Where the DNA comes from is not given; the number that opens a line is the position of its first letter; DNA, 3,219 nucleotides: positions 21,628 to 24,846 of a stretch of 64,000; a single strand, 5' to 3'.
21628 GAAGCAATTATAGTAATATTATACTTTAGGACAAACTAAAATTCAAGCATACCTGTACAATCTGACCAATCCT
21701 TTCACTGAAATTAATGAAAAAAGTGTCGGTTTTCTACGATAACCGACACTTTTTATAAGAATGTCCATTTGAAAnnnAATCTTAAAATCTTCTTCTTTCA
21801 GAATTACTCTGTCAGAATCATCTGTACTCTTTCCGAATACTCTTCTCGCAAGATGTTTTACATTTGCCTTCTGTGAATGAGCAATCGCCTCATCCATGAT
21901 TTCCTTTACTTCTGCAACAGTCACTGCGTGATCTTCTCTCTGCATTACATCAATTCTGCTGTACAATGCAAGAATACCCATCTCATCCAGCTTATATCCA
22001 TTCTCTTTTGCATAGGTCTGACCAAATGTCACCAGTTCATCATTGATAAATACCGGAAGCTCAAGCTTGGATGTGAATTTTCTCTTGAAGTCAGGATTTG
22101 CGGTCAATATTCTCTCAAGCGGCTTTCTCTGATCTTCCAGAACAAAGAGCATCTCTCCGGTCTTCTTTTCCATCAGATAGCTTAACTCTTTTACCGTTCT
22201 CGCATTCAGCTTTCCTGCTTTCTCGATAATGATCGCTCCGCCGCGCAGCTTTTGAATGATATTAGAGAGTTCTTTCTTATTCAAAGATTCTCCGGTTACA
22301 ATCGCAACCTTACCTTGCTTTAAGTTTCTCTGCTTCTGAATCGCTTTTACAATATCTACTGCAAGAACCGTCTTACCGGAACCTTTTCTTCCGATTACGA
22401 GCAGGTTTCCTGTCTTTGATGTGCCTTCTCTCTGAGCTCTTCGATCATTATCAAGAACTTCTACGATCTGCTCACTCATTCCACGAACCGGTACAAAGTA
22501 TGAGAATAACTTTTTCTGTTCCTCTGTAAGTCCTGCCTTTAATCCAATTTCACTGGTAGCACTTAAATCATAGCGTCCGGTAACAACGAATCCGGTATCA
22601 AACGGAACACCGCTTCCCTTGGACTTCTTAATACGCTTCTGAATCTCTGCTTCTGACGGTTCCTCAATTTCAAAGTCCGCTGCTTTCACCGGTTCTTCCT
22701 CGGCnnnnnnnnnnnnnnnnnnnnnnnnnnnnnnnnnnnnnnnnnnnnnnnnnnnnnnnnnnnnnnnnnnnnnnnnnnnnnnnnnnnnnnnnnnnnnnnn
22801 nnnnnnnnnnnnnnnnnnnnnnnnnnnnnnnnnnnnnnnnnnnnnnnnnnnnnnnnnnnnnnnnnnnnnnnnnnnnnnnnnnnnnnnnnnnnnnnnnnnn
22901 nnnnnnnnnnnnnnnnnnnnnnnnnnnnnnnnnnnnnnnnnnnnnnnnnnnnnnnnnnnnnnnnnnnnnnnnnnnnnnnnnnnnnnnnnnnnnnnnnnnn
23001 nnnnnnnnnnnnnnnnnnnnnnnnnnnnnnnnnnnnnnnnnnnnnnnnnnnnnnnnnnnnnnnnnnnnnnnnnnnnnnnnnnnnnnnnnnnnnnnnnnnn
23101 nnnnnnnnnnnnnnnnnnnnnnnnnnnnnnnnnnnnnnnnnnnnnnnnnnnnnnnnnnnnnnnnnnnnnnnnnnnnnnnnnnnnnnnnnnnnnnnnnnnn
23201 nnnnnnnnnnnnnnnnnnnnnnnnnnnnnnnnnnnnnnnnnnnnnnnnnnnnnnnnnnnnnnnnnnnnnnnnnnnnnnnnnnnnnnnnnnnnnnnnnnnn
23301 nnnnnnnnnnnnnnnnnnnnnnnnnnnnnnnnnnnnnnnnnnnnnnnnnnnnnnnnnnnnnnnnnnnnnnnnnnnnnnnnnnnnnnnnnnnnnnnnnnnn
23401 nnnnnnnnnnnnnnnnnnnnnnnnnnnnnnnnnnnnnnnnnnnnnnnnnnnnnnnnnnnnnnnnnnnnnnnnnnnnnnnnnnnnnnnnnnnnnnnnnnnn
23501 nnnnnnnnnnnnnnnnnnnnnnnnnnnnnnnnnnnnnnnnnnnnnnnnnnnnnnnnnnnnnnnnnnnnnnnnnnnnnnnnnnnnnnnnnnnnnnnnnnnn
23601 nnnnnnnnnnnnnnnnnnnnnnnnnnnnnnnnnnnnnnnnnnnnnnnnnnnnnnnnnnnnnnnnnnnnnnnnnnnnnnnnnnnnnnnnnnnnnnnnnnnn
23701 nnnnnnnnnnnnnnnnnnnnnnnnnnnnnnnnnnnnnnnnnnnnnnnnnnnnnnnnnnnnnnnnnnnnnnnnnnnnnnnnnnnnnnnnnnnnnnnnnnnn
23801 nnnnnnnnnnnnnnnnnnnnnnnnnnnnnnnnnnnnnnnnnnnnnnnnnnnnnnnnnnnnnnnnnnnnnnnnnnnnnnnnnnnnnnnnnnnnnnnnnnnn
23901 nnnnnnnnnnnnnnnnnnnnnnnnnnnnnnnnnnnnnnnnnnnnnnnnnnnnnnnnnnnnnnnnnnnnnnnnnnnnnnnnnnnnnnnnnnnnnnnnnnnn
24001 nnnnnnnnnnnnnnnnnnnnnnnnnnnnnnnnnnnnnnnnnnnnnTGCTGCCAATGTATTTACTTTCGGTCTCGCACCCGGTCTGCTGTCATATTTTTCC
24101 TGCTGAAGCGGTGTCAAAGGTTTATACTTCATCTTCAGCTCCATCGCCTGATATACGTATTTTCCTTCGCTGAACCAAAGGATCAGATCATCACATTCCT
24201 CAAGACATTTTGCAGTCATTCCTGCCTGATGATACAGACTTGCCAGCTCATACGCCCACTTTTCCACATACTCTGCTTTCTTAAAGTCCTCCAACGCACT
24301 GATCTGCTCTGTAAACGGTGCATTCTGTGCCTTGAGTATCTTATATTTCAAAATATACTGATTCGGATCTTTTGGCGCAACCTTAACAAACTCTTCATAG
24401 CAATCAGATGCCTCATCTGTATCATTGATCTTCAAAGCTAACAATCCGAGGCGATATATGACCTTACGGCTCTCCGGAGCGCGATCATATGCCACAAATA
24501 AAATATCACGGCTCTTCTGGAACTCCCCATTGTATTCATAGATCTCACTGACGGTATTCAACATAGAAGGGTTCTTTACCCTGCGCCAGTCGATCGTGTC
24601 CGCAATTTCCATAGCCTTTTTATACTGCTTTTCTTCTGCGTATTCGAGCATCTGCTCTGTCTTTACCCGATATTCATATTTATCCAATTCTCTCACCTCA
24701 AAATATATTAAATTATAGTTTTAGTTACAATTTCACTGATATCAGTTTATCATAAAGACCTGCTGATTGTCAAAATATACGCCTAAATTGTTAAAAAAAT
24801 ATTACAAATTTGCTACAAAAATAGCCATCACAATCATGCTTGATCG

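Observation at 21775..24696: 973-aa protein with an unusual architecture: TPR-like N-terminus, (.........)5 coiled coil, roughly 130-residue D/E/F/Y polyacidic tract and a C-terminal P-loop NTPase-like domain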

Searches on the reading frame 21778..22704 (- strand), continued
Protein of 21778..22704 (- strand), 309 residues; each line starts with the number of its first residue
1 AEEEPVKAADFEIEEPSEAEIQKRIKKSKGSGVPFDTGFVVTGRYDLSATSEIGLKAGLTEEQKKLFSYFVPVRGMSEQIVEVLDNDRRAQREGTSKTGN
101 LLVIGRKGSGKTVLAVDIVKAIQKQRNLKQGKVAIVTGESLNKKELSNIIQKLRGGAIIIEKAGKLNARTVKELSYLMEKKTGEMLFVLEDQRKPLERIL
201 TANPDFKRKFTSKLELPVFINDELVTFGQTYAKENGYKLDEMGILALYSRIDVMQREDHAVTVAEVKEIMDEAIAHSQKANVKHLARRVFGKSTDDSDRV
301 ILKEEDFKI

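Call 51: find_homologous_proteins(query=A1, max_evalue=1e-10)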
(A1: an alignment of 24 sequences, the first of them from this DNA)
Query A1 (24 sequences) (258 aa, profile of the alignment): 590 proteins with E <= 1e-10 among 7099 candidates; the best 120 are listed.
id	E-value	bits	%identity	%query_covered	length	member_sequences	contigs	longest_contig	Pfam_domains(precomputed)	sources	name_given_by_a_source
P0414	1.4e-116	407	74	100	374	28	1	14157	-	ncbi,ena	-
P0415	2.1e-116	406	72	100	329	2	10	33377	-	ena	-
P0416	2.2e-116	406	72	100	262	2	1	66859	-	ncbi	-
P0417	2.4e-116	406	74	100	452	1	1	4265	-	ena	-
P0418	4.3e-116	405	73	100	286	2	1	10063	-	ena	-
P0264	7.0e-116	404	72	56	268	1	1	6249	-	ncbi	-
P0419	9.2e-116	404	73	100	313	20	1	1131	-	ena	-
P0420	1.0e-115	404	72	100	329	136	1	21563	-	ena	-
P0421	1.0e-115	404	73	100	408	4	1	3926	-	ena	-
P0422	1.3e-115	403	72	100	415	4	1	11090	-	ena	-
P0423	1.7e-115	403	71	100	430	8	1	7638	-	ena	-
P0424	2.0e-115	403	74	100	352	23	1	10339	-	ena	-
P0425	2.1e-115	403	74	100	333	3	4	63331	-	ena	-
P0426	2.3e-115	403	72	100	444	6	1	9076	-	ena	-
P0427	2.5e-115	403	72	100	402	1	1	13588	-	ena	-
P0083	1.2e-112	394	81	100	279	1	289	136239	-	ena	-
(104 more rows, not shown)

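Call 52: find_encoding_contigs(protein=P0083, flank=6000, max_places=3)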
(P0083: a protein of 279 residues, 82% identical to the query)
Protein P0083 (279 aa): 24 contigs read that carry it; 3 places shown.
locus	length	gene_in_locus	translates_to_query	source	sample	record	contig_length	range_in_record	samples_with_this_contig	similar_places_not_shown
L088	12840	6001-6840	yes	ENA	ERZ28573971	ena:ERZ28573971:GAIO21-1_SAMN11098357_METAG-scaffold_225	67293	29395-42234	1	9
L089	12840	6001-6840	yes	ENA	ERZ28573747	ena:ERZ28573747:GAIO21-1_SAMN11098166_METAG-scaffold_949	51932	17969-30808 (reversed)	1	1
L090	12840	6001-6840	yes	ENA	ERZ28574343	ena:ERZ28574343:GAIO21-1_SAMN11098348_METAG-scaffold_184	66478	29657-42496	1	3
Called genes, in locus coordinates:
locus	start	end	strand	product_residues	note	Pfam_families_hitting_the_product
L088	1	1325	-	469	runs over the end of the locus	-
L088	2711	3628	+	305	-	PF02558:ApbA, PF03807:F420_oxidored (weak), PF08546:ApbA_C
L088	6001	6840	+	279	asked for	-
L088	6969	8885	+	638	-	PF22019:GlgB_N (weak), PF02922:CBM_48, PF00128:Alpha-amylase, PF02806:Alpha-amylase_C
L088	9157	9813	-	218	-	PF24675:NpmA (weak), PF02390:Methyltransf_4, PF13847:Methyltransf_31 (weak), PF13649:Methyltransf_25 (weak)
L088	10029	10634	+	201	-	PF05389:MecA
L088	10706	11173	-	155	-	PF01047:MarR (weak), PF08279:HTH_11 (weak), PF13404:HTH_AsnC-type, PF13412:HTH_24, PF01022:HTH_5 (weak), PF01037:AsnC_trans_reg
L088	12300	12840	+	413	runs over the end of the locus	PF01051:Rep3_N, PF21205:Rep3_C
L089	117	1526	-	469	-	-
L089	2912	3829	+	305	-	PF02558:ApbA, PF03807:F420_oxidored (weak), PF08546:ApbA_C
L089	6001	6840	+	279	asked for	-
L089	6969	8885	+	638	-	PF22019:GlgB_N (weak), PF02922:CBM_48, PF00128:Alpha-amylase, PF02806:Alpha-amylase_C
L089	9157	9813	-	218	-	PF24675:NpmA (weak), PF02390:Methyltransf_4, PF13847:Methyltransf_31 (weak), PF13649:Methyltransf_25 (weak)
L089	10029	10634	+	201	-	PF05389:MecA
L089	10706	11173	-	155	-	PF01047:MarR (weak), PF08279:HTH_11 (weak), PF13404:HTH_AsnC-type, PF13412:HTH_24, PF01022:HTH_5 (weak), PF01037:AsnC_trans_reg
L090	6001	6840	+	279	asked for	-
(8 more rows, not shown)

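Call 70: search_solved_structures(query=A1, max_evalue=0.01, show_alignments=2)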
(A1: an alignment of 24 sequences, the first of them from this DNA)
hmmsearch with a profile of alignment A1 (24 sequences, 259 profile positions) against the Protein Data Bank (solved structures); distinct sequences matched with E-value up to 0.01: 7.
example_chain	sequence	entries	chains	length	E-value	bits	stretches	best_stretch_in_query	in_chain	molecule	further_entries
3zuh_A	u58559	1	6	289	5.4e-14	55.6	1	49-227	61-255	PROTEIN CBBX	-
3syk_A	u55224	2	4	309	6.7e-14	55.3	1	49-227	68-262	Protein CbbX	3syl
3cmu_A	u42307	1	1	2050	1.4e-09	41.1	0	52-77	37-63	Protein recA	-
3cmt_A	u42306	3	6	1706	5.9e-08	35.8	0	52-77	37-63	Protein recA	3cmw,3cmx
9lur_A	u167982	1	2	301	1.1e-07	34.8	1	42-186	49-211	ESX-1 secretion system protein EccA1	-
3cmv_A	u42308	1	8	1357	4e-06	29.8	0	52-77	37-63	Protein recA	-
6c2u_A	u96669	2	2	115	0.0083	18.9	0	37-81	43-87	phosphate-loop protein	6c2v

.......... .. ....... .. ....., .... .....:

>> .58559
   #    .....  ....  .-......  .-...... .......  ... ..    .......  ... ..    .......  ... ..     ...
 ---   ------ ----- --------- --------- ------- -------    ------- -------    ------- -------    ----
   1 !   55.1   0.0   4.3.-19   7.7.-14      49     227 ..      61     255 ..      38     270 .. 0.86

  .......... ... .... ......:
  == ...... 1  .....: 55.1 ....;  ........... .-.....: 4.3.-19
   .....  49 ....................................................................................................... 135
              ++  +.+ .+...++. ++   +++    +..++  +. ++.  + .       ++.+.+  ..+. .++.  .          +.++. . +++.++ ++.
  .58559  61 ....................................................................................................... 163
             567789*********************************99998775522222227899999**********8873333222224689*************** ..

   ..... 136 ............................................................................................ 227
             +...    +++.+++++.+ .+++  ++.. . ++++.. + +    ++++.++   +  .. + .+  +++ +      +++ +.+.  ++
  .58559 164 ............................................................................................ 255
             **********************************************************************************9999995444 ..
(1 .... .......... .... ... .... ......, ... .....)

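Call 71: search_protein_families(library=pfam, alignment_id=A1, max_evalue=0.01)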
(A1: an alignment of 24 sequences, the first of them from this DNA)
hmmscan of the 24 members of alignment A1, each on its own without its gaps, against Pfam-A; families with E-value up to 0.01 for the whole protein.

A. member 1, seq(258 aa): 14 families
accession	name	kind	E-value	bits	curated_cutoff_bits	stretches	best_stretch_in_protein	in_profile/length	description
PF00931.28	NB-ARC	-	1.2e-05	25.2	23.5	1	49-158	20-128/248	NB-ARC domain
PF13401.12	AAA_22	-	0.00086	20.1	27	0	46-78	4-33/130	AAA domain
PF14532.12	Sigma54_activ_2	-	0.0015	19.2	25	1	46-134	20-100/138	Sigma-54 interaction domain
PF04851.21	ResIII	-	0.0016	18.8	22.5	1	38-172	20-133/164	Type III restriction enzyme, res subunit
PF00580.27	UvrD-helicase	-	0.0018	18.4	23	1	42-146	7-99/271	UvrD/REP helicase N-terminal domain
PF03796.21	DnaB_C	-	0.0024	17.7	27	1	46-149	17-118/255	DnaB-like helicase C terminal domain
PF13191.12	AAA_16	-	0.0027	18.7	32.6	1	41-74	20-51/167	AAA ATPase domain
PF24883.2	NPHP3_N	-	0.0029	18.2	24.8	1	41-102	16-75/164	Nephrocystin 3, N-terminal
PF13245.12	AAA_19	-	0.003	18.2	25.1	1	42-143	6-72/134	AAA domain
PF05729.18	NACHT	-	0.0042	17.4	26.7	1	51-85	4-39/167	NACHT domain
PF25199.1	nSTAND_NTPase5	-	0.0053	17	34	0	21-140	20-132/145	Novel STAND NTPase 5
PF09848.15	SLFN-g3_helicase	-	0.0053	16.5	24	1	50-91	4-45/354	Schlafen group 3, DNA/RNA helicase domain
PF13481.12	AAA_25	-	0.006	16.7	27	0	50-152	36-141/195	AAA domain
PF01580.24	FtsK_SpoIIIE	-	0.0091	15.9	24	0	39-63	39-55/221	FtsK/SpoIIIE family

B. families by the number of members that match (of 24 scanned): 41 families (the first 25 are shown)
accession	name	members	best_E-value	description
PF13401.12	AAA_22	18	5.6e-06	AAA domain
PF13191.12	AAA_16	17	5.7e-05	AAA ATPase domain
PF14532.12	Sigma54_activ_2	13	4.5e-06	Sigma-54 interaction domain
PF24883.2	NPHP3_N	13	0.0001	Nephrocystin 3, N-terminal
PF13245.12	AAA_19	9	0.00063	AAA domain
PF20720.3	nSTAND3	8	7.2e-05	Novel STAND NTPase 3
PF00004.35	AAA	7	1.4e-05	ATPase family associated with various cellular activities (AAA)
PF03796.21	DnaB_C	7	0.00072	DnaB-like helicase C terminal domain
PF07728.20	AAA_5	6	9.6e-05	AAA domain (dynein-related subfamily)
PF09848.15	SLFN-g3_helicase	6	0.0001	Schlafen group 3, DNA/RNA helicase domain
PF06068.19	TIP49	6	0.00023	TIP49 P-loop domain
PF13481.12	AAA_25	6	0.0011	AAA domain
PF04851.21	ResIII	6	0.0015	Type III restriction enzyme, res subunit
PF00931.28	NB-ARC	5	1.2e-05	NB-ARC domain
PF05729.18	NACHT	5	0.00027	NACHT domain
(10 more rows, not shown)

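Call 76: find_encoding_contigs(protein=P0333, flank=7000, max_places=1)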
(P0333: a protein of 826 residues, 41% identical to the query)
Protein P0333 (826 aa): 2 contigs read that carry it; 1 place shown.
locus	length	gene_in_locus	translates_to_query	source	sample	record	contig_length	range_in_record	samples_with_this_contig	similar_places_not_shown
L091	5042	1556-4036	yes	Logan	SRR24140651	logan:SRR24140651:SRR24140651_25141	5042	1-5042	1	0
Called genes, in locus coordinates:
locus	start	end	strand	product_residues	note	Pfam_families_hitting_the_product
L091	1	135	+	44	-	?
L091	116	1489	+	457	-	PF01594:AI-2E_transport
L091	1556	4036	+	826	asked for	PF07719:TPR_2 (faint), PF13181:TPR_8 (faint)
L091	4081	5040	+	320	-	?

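Call 77: find_encoding_contigs(protein=P0350, flank=7000, max_places=1)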
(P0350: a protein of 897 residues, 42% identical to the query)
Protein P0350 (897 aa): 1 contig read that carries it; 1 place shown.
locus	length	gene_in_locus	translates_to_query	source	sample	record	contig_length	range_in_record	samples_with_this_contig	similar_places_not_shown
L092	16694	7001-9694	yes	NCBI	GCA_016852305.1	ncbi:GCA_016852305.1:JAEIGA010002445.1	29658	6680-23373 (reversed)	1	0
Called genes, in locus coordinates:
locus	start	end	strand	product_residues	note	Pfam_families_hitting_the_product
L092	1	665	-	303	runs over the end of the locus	PF21710:Spt6_S1 (faint), PF00575:S1, PF23459:S1_RRP5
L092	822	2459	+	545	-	PF01368:DHH, PF00571:CBS (weak), PF07085:DRTGG, PF00571:CBS (weak), PF02833:DHHA2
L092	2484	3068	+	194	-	PF01613:Flavin_Reduct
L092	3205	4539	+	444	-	PF02812:ELFV_dehydrog_N, PF00208:ELFV_dehydrog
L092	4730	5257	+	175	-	PF13238:AAA_18 (weak), PF01202:SKI, PF13207:AAA_17 (weak)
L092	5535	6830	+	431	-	PF00275:EPSP_synthase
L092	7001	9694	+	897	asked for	-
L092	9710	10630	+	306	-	PF00398:RrnaAD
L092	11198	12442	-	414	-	PF04389:Peptidase_M28, PF01546:Peptidase_M20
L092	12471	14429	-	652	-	PF00149:Metallophos, PF02872:5_nucleotid_C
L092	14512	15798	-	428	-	PF00675:Peptidase_M16, PF05193:Peptidase_M16_C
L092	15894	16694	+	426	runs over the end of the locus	PF03313:SDH_alpha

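Call 78: find_encoding_contigs(protein=P0364, flank=7000, max_places=1)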
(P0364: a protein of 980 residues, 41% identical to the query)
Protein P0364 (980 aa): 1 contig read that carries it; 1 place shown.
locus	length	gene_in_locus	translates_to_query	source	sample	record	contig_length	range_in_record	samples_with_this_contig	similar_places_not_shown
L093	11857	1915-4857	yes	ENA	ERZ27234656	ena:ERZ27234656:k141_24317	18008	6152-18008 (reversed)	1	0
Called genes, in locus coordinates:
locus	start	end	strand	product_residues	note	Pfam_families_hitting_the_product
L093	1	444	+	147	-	?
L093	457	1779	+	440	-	PF01594:AI-2E_transport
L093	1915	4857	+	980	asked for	PF13181:TPR_8 (faint)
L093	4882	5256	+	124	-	PF12646:DUF3783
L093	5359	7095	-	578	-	PF08239:SH3_3 (weak), PF00704:Glyco_hydro_18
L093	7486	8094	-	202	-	-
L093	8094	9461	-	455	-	PF00069:Pkinase, PF07714:PK_Tyr_Ser-Thr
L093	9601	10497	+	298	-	PF05389:MecA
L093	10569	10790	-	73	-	PF08984:DUF1858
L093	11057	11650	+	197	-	PF01478:Peptidase_A24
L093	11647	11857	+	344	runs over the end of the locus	-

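Call 79: find_encoding_contigs(protein=P0281, flank=7000, max_places=1)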
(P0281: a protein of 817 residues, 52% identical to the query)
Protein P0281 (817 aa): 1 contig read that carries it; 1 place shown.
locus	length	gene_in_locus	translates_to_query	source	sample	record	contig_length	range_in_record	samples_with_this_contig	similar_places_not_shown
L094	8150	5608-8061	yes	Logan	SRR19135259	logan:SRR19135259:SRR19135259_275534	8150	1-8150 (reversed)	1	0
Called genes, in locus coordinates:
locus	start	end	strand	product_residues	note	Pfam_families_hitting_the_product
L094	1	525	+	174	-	?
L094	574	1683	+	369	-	PF00226:DnaJ, PF01556:DnaJ_C, PF15777:Anti-TRAP (faint), PF27659:CHP02642 (faint), PF00684:DnaJ_CXXCXGXG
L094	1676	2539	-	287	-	PF02811:PHP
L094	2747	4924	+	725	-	PF03477:ATP-cone, PF13597:NRDD, PF01228:Gly_radical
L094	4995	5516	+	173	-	PF13353:Fer4_12, PF04055:Radical_SAM (weak)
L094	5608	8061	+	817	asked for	PF14559:TPR_19 (faint)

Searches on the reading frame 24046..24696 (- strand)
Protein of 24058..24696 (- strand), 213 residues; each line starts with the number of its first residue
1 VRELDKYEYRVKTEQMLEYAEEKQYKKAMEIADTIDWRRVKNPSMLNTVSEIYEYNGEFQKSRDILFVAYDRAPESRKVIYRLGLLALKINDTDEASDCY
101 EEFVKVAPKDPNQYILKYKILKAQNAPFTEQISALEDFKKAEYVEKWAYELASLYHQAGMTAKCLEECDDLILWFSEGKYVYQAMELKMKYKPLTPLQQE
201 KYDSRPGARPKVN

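Call 10: find_homologous_proteins(query=window:24058-24696:-)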
Query seq(213 aa) (213 aa): 517 proteins with E <= 0.001 among 561 candidates; the best 120 are listed.
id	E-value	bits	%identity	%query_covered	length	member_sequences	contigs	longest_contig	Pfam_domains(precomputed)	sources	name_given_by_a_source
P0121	1.8e-136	470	100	100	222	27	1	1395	PF14559.13,PF13428.13,PF13181.13,PF07719.24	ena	-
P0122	3.8e-136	469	100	100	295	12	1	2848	-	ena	-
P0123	2.0e-132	457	98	99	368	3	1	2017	PF13428.13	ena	-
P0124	3.6e-120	417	88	98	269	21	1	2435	PF14559.13,PF13428.13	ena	-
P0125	7.6e-120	416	72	96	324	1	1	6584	PF00515.35,PF13428.13,PF07719.24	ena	-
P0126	6.0e-119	413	89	96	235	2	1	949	PF14559.13,PF13428.13,PF07719.24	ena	-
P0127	1.6e-118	412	88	98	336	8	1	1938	PF14559.13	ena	-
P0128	9.1e-118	409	89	98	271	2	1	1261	PF14559.13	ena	-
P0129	4.7e-117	407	86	99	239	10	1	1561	PF13428.13,PF07719.24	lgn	-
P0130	1.4e-116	405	88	98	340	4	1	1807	-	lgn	-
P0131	2.2e-116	405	88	97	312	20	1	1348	PF07719.24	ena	-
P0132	4.1e-116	404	85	96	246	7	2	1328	PF14559.13,PF07719.24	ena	-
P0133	1.0e-115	403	86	98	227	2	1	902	PF14559.13,PF13428.13,PF13181.13,PF07719.24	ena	-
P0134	2.8e-115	401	87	96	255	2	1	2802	PF07719.24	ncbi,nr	ncbi:MAG: hypothetical protein Q4F98_09230, partial [Lachnospiraceae bacterium]|nr:hypothetical prot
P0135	5.4e-115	400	87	96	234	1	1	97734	PF14559.13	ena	-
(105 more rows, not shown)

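Call 41: predict_structure(alignment_id=A2)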
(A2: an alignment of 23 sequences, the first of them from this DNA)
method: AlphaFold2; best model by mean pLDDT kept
length: 214 residues; sequences in the alignment: 23
mean_pLDDT: 94.7   pTM: 0.85
mean pLDDT of the five models: 94.7, 94.2, 93.9, 93.6, 93.6
residues with pLDDT >= 90: 198; 70-90: 6; 50-70: 5; < 50: 5
segments of 3 or more residues with pLDDT < 50: 210-214
pLDDT, mean of each block of 10 residues (from residue 1): 95 98 98 96 98 98 98 98 98 98 98 99 98 98 98 98 97 93 97 94 65 45
secondary structure, 60 per line:
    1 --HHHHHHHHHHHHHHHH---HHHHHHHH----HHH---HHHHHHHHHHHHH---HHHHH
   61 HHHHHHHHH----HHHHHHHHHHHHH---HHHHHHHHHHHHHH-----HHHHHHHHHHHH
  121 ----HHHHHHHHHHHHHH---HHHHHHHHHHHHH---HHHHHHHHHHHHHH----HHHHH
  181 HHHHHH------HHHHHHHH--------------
elements in order: H3-18 H22-29 H40-52 H56-69 H74-86 H90-103 H109-120 H125-138 H142-154 H158-171 H176-186 H193-200
